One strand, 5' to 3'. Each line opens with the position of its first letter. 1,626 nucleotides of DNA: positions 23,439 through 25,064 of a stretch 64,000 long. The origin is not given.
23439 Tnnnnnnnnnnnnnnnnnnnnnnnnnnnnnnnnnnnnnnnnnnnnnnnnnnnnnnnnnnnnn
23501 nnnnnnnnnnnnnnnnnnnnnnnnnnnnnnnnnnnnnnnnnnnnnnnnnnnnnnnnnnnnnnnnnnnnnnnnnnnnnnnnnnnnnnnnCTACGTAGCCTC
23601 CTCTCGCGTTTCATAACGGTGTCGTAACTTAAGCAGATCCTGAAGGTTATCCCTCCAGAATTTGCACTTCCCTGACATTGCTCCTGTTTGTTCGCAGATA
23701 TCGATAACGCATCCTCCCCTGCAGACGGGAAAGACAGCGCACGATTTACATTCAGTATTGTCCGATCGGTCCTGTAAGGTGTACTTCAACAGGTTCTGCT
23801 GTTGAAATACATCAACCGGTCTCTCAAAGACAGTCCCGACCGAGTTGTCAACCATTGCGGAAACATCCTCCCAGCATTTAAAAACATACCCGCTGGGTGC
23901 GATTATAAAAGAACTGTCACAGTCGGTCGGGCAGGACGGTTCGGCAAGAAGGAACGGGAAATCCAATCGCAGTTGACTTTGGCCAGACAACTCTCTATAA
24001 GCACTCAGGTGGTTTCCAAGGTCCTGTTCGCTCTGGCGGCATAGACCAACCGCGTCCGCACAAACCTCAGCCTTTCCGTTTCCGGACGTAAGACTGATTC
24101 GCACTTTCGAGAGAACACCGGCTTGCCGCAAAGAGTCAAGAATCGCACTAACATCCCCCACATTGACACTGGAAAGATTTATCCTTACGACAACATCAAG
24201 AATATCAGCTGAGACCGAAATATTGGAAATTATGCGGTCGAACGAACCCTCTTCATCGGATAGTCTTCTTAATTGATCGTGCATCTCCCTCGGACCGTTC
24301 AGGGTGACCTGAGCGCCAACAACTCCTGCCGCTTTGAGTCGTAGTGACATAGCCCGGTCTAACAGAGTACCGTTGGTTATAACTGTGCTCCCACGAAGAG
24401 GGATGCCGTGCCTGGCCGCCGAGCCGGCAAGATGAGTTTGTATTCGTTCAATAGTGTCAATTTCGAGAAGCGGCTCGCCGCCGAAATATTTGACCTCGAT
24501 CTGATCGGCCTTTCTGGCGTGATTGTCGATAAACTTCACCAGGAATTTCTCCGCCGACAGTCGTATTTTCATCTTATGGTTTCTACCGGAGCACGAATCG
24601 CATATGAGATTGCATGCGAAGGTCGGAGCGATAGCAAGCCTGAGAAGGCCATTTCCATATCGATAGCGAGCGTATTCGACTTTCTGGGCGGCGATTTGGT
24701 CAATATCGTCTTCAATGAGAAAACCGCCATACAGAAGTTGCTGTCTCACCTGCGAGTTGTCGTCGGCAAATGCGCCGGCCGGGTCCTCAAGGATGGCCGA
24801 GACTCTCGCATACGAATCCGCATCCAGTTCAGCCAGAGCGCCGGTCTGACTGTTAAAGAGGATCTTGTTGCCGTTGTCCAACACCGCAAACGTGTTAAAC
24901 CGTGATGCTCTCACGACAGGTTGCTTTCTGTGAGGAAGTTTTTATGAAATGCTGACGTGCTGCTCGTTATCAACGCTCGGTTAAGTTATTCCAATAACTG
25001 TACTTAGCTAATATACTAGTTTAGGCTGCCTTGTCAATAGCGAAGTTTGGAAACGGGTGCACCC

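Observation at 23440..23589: Hidden 49-codon ORF with five cysteines at strict CX3C spacing, its own GGAGG site and a TAGTG stop/start overlap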

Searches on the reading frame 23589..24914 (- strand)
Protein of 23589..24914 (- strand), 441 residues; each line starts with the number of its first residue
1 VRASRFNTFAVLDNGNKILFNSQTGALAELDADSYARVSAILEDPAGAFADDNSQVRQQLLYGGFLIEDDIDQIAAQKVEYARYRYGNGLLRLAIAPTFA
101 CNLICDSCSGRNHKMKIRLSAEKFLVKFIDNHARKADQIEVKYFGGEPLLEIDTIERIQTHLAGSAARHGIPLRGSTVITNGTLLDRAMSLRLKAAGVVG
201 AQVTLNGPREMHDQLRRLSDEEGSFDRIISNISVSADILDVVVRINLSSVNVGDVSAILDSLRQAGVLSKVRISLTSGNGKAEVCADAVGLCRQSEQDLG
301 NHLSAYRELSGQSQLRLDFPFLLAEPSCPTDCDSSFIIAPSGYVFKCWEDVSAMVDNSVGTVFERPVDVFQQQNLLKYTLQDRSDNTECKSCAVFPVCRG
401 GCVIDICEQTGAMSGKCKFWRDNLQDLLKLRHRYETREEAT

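Call 8: search_protein_families(library=ncbifam, proteins=[window:23589-24914:-], max_evalue=0.1)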
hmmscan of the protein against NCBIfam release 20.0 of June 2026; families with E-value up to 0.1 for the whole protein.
window:23589-24914:- (441 aa): 63 families (the best 25 are shown)
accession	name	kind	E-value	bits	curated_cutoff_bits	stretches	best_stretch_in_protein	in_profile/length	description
TIGR04334.1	rSAM_Clo7bot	equivalog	1.8e-64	218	600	1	3-433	2-434/440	radical SAM/SPASM domain Clo7bot peptide maturase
TIGR04463.1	rSAM_vs_C_rich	equivalog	3.5e-59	200.7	525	1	6-406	1-398/438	TIGR04463 family radical SAM/SPASM RiPP maturase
NF038107.1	rSAM_NF038107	equivalog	1.3e-55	189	600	1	1-404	1-402/444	Cys-every-fifth radical SAM/SPASM peptide maturase CefB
TIGR04280.1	geopep_mat_rSAM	hypoth_equivalog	2.3e-42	145.5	400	1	13-415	14-405/428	geopeptide radical SAM maturase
NF052473.1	rSAM_FlmE_OhkG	exception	1.2e-41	143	500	2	5-268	5-282/481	FlmE/OhkG family radical SAM/SPASM peptide maturase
NF047865.1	rSAM_PapB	equivalog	7.7e-32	110.8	340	1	98-405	10-319/330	PapB family radical SAM/SPASM ranthipeptide maturase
TIGR04068.1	rSAM_ocin_clost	equivalog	1.3e-23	83.6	500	1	16-245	10-243/462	Cys-rich peptide radical SAM maturase CcpM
NF041298.1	rSAM_mat_DynA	equivalog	8.5e-21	74.3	450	2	95-291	5-201/356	dynobactin maturation radical SAM/SPASM protein DynA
TIGR03942.1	sulfatase_rSAM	equivalog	1.2e-17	64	349.45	2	98-234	8-147/363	anaerobic sulfatase maturase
TIGR04064.1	rSAM_nif11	equivalog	3e-17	62.5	518.7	1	14-249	10-235/459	nif11-like peptide radical SAM maturase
TIGR03906.1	quino_hemo_SAM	equivalog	4.3e-17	61.9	453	2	94-263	97-271/467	quinohemoprotein amine dehydrogenase maturation protein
TIGR03974.1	rSAM_six_Cys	equivalog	3.9e-16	58.9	425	1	93-232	99-241/451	thioether cross-link-forming SCIFF peptide maturase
NF040492.1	not_ScfB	exception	7.9e-16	58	855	1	68-233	77-240/450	ScfB-related radical SAM/SPASM orphan maturase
TIGR03962.1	mycofact_rSAM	equivalog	4.4e-15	55.7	265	1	97-403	18-314/339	mycofactocin radical SAM maturase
NF041707.1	rSAM_YhhB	equivalog_domain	2.1e-14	53.2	445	2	120-233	40-150/369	cyclophane-forming radical SAM/SPASM peptide maturase YhhB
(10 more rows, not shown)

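Call 9: search_protein_families(library=pfam, proteins=[window:23589-24914:-], max_evalue=0.1)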
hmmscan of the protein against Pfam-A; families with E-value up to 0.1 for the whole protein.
window:23589-24914:- (441 aa): 2 families
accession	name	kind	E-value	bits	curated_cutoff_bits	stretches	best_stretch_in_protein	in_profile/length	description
PF04055.27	Radical_SAM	-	1.3e-09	38.8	29.5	1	97-245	3-148/166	Radical SAM superfamily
PF13186.11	SPASM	-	0.039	14.7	21.5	0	333-392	5-66/67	Iron-sulfur cluster-binding domain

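Call 10: find_homologous_proteins(query=window:23589-24914:-)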
Query window:23589-24914:- (441 aa): 270 proteins with E <= 0.001 among 8000 candidates; the best 120 are listed.
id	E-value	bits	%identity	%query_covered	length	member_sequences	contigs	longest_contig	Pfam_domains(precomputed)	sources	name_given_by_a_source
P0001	2.6e-293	990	100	100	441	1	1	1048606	PF04055.28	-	-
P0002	2.6e-253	859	85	100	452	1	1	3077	PF04055.28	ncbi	ncbi:MAG: SPASM domain-containing protein, partial [Candidatus Zixiibacteriota bacterium]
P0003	1.3e-180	619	62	100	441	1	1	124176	PF04055.28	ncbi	ncbi:MAG: radical SAM protein [Candidatus Zixiibacteriota bacterium]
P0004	5.3e-114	400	44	100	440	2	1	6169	PF04055.28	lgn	-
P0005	1.3e-111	392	43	100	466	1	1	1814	PF04055.28,PF13353.12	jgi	jgi:uncharacterized protein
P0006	5.0e-107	377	43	97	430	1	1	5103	PF04055.28,PF13353.12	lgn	-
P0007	6.7e-63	231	30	98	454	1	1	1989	PF04055.28,PF13353.12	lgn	-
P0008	1.9e-59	220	32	98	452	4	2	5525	PF04055.28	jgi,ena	-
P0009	6.7e-55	205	29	87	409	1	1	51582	PF04055.28,PF13353.12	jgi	jgi:uncharacterized protein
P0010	3.8e-49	186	33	100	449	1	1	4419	PF04055.28,PF13353.12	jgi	-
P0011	1.4e-47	181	33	88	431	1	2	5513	PF04055.28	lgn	-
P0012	9.7e-47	178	31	91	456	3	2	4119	PF04055.28,PF13353.12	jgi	jgi:uncharacterized protein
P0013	2.5e-46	177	30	97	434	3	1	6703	PF04055.28,PF13353.12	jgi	-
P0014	7.3e-46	175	30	98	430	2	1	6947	PF04055.28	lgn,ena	-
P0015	1.0e-45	175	31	91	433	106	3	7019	PF04055.28,PF13353.12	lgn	-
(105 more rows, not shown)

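Call 12: find_encoding_contigs(protein=P0002, flank=5000, max_places=3)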
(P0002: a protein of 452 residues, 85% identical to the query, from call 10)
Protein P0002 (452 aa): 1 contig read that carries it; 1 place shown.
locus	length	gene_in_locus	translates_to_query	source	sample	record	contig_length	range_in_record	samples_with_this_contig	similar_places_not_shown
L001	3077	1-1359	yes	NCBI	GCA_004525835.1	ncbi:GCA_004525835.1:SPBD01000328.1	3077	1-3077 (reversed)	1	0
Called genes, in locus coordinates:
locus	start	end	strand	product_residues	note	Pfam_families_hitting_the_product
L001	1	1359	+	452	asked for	PF04055:Radical_SAM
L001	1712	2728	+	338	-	PF04055:Radical_SAM, PF13353:Fer4_12 (weak), PF13186:SPASM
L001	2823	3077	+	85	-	PF13483:Lactamase_B_3, PF00753:Lactamase_B, PF12706:Lactamase_B_2 (weak)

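Call 13: find_encoding_contigs(protein=P0003, flank=6000, max_places=3)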
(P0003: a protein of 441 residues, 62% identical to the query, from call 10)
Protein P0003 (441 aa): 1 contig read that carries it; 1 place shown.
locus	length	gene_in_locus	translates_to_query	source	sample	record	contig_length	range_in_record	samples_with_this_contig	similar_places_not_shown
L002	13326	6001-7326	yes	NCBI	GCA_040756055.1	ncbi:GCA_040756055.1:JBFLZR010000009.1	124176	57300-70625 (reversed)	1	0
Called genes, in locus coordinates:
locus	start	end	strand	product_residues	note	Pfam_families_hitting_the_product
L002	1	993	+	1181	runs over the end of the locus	PF04357:TamB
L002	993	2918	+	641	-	PF07244:POTRA, PF01103:Omp85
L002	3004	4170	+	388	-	PF00266:Aminotran_5, PF01053:Cys_Met_Meta_PP (faint)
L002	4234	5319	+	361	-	PF03054:tRNA_Me_trans, PF20259:tRNA_Me_trans_M, PF20258:tRNA_Me_trans_C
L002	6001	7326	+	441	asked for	PF04055:Radical_SAM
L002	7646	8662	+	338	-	PF13353:Fer4_12 (weak), PF04055:Radical_SAM, PF13186:SPASM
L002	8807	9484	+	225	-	PF00753:Lactamase_B, PF13483:Lactamase_B_3, PF12706:Lactamase_B_2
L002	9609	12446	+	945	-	PF05170:AsmA, PF05359:DUF748, PF13116:YhdP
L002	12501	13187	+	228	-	PF00528:BPD_transp_1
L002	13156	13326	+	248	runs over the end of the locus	PF03193:RsgA_GTPase (faint), PF02463:SMC_N, PF00005:ABC_tran, PF09818:ABC_ATPase (faint), PF13304:AAA_21 (weak)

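Call 14: find_encoding_contigs(protein=P0004, flank=6000, max_places=3)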
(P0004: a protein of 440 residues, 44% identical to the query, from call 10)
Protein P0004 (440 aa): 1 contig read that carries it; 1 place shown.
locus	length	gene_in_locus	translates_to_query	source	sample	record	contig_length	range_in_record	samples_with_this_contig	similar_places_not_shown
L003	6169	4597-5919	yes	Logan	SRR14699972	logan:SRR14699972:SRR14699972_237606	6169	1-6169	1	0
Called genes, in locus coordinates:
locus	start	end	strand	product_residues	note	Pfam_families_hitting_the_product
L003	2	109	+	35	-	?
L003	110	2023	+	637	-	PF07244:POTRA, PF01103:Omp85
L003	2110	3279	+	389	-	PF00266:Aminotran_5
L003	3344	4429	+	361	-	PF02568:ThiI (faint), PF03054:tRNA_Me_trans, PF20259:tRNA_Me_trans_M, PF20258:tRNA_Me_trans_C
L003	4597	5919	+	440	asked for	PF04055:Radical_SAM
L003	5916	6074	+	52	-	-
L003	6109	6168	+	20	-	?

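Call 20: find_encoding_contigs(protein=P0005, flank=6000, max_places=3)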
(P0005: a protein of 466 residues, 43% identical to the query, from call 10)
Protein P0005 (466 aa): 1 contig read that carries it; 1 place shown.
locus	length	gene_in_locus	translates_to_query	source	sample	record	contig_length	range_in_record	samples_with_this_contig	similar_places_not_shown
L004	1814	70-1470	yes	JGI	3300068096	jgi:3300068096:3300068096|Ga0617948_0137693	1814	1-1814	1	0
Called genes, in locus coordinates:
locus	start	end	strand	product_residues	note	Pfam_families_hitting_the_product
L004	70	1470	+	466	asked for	PF04055:Radical_SAM, PF13353:Fer4_12 (faint)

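Call 21: find_encoding_contigs(protein=P0006, flank=6000, max_places=3)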
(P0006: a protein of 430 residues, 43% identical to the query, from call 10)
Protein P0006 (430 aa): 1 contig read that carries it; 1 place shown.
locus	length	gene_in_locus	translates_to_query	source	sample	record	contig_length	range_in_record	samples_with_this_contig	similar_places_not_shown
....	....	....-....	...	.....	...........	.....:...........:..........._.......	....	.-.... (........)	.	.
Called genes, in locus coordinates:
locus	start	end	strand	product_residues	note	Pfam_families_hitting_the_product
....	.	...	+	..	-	?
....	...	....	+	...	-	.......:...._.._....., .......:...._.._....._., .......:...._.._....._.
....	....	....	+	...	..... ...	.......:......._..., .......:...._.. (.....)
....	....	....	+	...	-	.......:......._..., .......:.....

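Call 25: find_related_loci(query=A1, collection=genome_contigs, flank=4000)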
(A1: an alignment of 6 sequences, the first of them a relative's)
Query A1 (441 aa) in genome_contigs; peptide patterns used: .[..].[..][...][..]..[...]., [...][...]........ (x = any residue, [..] = any of these).
47 stretches matched a pattern; 2 encode a relative of the query (tblastn E <= 1e-3); 2 distinct loci.
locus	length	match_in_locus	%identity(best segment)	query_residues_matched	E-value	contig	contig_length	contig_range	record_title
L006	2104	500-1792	35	1-432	1e-94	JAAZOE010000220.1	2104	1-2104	MAG: Candidatus Zixiibacteriota bacterium isolate AS27yjCOA_31 87218_AS27, whole genome shotgun sequence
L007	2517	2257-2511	34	1-85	5e-14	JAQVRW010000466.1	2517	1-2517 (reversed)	MAG: Candidatus Zixiibacteriota bacterium isolate STF1_26 NODE_213026_length_2517_cov_2.508787_Sandtown_F1, whole genome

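Call 27: find_related_loci(query=A1, collection=metagenome_contigs, flank=4000)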
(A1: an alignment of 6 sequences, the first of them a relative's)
Query A1 (441 aa) in metagenome_contigs; peptide patterns used: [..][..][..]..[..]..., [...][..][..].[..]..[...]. (x = any residue, [..] = any of these).
600 stretches matched a pattern (row limit reached: there are more); 424 encode a relative of the query (tblastn E <= 1e-3); the best 80 are kept; 80 distinct loci.
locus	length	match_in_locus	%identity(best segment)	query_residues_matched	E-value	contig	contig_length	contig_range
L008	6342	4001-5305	31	1-433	2e-75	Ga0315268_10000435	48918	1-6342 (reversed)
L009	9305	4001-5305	34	1-434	1e-74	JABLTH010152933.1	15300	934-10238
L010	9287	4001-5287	29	1-432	6e-67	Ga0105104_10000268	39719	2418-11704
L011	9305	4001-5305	30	1-438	7e-65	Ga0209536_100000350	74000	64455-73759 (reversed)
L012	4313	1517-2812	29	1-438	4e-56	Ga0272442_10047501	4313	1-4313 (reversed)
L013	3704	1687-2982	29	1-438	4e-56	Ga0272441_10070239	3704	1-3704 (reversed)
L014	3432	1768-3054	29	1-432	3e-56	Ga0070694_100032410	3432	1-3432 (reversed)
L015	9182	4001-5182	29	1-402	6e-55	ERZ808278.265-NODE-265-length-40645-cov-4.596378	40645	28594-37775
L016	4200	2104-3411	30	1-438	3e-55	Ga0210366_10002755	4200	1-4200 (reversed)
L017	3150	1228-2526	32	3-432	2e-55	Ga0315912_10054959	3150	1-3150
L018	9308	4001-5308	31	1-433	1e-54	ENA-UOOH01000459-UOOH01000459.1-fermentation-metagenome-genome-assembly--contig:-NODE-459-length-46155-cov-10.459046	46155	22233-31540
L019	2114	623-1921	32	3-432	1e-55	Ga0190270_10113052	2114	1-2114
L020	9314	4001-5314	31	1-433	1e-53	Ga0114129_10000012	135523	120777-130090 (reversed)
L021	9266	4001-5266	29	1-428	1e-53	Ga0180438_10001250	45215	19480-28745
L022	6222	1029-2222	30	1-402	1e-53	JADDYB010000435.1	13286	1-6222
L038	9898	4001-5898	27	2-433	1e-47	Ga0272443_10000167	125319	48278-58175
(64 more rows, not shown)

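Call 40: search_solved_structures(query=window:23589-24914:-, max_evalue=0.001)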
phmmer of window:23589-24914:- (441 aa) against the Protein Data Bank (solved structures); distinct sequences matched with E-value up to 0.001: 7.
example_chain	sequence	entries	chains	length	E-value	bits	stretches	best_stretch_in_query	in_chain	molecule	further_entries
5wgg_A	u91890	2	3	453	2.4e-08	36.7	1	97-234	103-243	Radical SAM domain protein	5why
8vpo_A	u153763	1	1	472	3.1e-06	29.8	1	7-214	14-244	Radical SAM core domain-containing protein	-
9gm3_A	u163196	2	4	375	4.1e-06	29.4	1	99-225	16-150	ChlB radical SAM domain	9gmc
4k37_A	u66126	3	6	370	0.00026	23.5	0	331-403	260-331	Anaerobic sulfatase-maturating enzyme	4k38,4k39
4k36_A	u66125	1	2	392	0.00032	23.1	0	331-403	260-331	Anaerobic sulfatase-maturating enzyme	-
7vob_C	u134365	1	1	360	0.00035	23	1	97-247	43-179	Cytosylglucuronate decarboxylase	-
7voc_C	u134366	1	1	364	0.00036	23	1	97-247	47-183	Cytosylglucuronate decarboxylase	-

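Call 59: predict_structure(alignment_id=A4)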
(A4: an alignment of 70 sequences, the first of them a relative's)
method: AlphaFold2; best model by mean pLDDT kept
length: 441 residues; sequences in the alignment: 70
mean_pLDDT: 90.4   pTM: 0.90
mean pLDDT of the five models: 90.4, 89.1, 88.1, 87.6, 87.3
residues with pLDDT >= 90: 306; 70-90: 104; 50-70: 28; < 50: 3
segments of 3 or more residues with pLDDT < 50: none
pLDDT, mean of each block of 10 residues (from residue 1): 97 96 95 98 96 97 97 94 91 96 77 86 97 96 96 98 97 97 98 98 95 91 94 98 92 92 96 84 58 77 89 86 78 95 92 91 96 92 85 89 76 63 91 85 67
secondary structure, 60 per line:
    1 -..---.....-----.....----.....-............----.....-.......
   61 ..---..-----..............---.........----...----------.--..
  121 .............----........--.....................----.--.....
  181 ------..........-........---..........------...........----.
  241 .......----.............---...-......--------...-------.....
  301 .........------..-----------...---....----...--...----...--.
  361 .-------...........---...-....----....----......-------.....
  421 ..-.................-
elements in order: E7-11 E17-21 E26-30 H32-43 H48-52 H54-62 H73-86 E90-98 E103-105 H119-133 E138-145 H148-168 E176-180 H187-196 E198-205 H209-215 E216-218 H225-235 E240-247 H252-264 E272-277 H296-309 E335-338 E343-345 H369-379 H387-390 H395-398 H403-408 H416-422 H424-440
